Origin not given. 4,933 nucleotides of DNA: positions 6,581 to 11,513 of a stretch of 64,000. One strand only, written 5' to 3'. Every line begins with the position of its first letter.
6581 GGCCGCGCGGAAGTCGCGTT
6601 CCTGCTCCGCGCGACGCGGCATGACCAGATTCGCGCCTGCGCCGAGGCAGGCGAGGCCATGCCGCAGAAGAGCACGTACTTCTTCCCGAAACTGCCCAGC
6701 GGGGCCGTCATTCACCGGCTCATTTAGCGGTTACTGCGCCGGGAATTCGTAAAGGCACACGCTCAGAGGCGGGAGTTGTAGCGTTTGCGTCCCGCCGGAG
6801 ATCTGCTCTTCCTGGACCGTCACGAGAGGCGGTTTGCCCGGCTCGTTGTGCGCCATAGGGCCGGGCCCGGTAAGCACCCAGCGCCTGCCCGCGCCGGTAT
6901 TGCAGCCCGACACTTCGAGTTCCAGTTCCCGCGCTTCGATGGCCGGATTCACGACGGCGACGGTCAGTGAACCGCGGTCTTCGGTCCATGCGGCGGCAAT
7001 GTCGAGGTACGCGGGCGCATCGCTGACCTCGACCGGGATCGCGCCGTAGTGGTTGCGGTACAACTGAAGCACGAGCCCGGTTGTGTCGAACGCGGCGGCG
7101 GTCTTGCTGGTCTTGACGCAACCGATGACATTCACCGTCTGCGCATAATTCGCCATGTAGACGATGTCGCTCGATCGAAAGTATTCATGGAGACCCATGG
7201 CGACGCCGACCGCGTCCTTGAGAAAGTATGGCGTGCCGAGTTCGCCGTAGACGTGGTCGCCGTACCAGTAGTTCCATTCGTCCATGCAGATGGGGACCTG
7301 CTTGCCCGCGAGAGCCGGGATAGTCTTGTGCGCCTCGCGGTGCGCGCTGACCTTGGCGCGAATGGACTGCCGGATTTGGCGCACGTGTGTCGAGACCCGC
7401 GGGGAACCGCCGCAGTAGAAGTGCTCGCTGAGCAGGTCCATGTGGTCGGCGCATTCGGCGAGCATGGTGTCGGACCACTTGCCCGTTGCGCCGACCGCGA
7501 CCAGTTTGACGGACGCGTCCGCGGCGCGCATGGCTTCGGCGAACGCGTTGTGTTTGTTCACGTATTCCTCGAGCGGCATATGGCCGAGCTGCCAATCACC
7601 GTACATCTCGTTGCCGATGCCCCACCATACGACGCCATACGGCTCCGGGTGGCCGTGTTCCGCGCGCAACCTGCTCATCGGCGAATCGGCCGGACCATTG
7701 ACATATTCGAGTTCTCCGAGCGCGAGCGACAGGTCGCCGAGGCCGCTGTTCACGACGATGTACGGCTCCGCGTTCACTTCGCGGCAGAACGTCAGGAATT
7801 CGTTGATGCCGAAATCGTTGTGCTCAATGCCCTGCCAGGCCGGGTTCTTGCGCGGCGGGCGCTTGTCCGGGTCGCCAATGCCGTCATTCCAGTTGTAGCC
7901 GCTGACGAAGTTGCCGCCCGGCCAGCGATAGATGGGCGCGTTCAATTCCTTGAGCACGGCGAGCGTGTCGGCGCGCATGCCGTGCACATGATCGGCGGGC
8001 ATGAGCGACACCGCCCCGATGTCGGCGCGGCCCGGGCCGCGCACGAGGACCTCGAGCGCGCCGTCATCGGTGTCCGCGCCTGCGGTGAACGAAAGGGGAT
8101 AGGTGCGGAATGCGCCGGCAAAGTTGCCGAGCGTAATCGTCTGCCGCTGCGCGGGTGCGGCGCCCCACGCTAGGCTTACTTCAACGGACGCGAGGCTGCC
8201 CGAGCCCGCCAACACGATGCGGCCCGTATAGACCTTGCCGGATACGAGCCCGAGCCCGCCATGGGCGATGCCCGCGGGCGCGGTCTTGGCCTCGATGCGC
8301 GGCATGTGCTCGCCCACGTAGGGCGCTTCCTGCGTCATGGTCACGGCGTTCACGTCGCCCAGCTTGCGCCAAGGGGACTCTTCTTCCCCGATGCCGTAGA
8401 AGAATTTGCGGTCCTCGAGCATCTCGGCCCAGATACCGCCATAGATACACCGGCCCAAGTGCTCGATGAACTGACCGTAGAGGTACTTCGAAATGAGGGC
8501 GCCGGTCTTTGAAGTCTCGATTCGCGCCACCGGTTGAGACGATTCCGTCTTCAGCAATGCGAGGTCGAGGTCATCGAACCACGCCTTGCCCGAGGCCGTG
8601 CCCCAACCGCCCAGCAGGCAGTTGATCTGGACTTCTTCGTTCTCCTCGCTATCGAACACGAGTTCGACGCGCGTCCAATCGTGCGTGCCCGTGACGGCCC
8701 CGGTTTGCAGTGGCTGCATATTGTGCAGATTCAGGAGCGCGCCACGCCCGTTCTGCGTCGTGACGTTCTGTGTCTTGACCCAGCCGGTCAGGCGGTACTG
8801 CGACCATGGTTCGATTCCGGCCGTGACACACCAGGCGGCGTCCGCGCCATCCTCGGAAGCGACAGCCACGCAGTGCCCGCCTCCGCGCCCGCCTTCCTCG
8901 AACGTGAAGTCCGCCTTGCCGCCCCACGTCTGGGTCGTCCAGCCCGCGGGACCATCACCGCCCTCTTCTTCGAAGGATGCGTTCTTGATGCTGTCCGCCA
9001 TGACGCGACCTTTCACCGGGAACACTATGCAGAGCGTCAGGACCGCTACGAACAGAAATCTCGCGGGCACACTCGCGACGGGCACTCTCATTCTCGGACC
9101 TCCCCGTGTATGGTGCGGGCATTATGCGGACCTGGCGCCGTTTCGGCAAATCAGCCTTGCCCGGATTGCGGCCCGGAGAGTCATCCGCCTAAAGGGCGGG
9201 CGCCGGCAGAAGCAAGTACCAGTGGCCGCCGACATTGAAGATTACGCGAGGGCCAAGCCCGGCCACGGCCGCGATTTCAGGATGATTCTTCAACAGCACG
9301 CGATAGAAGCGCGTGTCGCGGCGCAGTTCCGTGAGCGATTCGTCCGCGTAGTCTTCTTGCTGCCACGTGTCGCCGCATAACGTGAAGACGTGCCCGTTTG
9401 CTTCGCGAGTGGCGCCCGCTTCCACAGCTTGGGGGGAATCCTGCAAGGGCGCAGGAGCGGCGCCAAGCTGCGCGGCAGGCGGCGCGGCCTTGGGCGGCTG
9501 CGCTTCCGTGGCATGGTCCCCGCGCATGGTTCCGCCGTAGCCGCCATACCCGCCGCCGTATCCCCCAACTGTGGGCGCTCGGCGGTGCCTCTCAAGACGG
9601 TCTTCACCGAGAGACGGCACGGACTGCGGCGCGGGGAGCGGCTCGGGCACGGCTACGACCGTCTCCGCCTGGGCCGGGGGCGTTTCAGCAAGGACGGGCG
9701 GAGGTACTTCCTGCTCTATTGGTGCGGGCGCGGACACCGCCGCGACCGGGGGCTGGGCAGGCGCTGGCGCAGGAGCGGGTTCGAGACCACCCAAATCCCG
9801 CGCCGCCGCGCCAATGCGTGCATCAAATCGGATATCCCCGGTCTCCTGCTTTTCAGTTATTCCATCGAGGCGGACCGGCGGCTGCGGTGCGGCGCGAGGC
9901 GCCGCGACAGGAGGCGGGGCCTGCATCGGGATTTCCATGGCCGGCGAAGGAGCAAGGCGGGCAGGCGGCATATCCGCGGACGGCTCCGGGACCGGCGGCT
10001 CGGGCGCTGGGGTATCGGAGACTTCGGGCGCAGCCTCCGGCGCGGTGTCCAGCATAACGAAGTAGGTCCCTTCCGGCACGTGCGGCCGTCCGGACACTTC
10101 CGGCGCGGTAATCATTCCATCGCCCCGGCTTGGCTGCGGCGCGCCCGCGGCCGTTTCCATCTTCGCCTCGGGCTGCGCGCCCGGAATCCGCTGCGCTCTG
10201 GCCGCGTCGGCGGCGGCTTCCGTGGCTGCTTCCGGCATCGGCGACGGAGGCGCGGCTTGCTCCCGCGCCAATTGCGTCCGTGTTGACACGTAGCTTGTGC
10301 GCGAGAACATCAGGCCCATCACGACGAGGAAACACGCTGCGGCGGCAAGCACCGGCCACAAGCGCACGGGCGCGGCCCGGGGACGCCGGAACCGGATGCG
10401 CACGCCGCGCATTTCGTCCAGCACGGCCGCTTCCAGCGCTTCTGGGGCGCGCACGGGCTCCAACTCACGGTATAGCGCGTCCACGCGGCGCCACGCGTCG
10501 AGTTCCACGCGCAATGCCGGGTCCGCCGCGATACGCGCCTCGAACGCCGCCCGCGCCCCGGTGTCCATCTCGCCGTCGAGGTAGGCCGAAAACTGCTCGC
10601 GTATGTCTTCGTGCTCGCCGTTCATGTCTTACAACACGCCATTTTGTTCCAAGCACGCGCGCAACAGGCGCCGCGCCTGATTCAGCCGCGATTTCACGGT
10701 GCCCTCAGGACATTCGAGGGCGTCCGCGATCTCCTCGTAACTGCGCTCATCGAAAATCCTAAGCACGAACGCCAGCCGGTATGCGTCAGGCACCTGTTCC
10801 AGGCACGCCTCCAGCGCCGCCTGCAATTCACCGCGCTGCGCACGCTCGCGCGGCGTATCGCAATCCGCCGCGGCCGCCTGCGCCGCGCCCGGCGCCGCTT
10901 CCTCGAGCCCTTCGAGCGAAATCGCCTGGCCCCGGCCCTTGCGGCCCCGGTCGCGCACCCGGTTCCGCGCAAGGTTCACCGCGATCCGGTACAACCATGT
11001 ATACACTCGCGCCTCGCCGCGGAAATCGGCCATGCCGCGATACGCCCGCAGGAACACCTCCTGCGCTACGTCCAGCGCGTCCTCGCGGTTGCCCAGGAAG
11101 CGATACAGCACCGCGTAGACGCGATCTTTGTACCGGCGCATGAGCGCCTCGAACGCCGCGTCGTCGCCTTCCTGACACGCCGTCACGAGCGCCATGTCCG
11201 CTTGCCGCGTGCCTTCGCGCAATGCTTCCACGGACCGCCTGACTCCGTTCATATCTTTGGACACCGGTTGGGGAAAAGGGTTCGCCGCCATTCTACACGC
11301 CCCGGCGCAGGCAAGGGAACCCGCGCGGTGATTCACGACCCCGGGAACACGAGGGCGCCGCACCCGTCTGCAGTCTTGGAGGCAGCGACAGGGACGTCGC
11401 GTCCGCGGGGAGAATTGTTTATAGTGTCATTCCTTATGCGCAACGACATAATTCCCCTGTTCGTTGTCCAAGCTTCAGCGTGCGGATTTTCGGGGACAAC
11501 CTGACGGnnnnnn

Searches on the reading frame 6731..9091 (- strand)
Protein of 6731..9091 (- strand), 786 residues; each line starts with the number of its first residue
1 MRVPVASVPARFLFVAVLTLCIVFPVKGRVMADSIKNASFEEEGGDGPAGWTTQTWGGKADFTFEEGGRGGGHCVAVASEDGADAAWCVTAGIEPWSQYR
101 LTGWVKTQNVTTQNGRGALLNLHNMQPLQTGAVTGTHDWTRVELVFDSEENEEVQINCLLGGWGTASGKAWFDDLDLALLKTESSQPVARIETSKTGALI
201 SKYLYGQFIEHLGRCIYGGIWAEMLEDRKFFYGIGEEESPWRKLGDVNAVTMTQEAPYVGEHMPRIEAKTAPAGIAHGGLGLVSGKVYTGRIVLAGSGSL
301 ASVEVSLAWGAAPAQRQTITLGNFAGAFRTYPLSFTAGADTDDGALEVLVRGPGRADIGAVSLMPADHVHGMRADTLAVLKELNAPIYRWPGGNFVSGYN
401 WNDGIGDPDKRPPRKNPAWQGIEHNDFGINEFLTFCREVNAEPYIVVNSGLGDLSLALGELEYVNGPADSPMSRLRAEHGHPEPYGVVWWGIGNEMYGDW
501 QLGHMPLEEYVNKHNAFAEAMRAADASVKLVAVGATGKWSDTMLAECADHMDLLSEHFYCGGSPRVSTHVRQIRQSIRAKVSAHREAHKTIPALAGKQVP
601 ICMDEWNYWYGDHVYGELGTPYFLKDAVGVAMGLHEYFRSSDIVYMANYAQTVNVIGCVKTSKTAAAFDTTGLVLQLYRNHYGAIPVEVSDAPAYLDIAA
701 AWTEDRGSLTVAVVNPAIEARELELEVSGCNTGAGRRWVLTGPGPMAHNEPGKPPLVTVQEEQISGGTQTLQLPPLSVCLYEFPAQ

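Call 92: search_protein_families(library=pfam, proteins=[window:6731-9091:-], max_evalue=0.00001)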
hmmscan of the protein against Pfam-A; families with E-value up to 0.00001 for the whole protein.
window:6731-9091:- (786 aa): 2 families
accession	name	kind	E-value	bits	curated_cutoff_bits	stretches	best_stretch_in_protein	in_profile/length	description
PF06964.18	Alpha-L-AF_C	-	3.8e-22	79.7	27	1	604-777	1-165/165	Alpha-L-arabinofuranosidase C-terminal domain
PF22848.2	ASD1_dom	-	6.1e-07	29.7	22.2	0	392-451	15-79/239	Alpha-L-arabinofuranosidase 1 domain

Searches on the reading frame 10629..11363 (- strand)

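Call 92: search_protein_families(library=pfam, proteins=[window:10629-11363:-], max_evalue=0.00001)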
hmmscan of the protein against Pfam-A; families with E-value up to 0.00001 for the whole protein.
window:10629-11363:- (244 aa): 4 families
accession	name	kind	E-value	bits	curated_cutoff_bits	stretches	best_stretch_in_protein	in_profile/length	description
PF04542.20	Sigma70_r2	-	7.3e-19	67.8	24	1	74-141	1-70/71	Sigma-70 region 2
PF08281.18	Sigma70_r4_2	-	5.2e-16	58.5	25.7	1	183-234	3-54/54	Sigma-70, region 4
PF04545.22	Sigma70_r4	-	3.5e-09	36.5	24.1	1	187-235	1-49/50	Sigma-70, region 4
PF07638.17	Sigma70_ECF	-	4.8e-08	33.5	21.1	1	59-236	7-181/185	ECF sigma factor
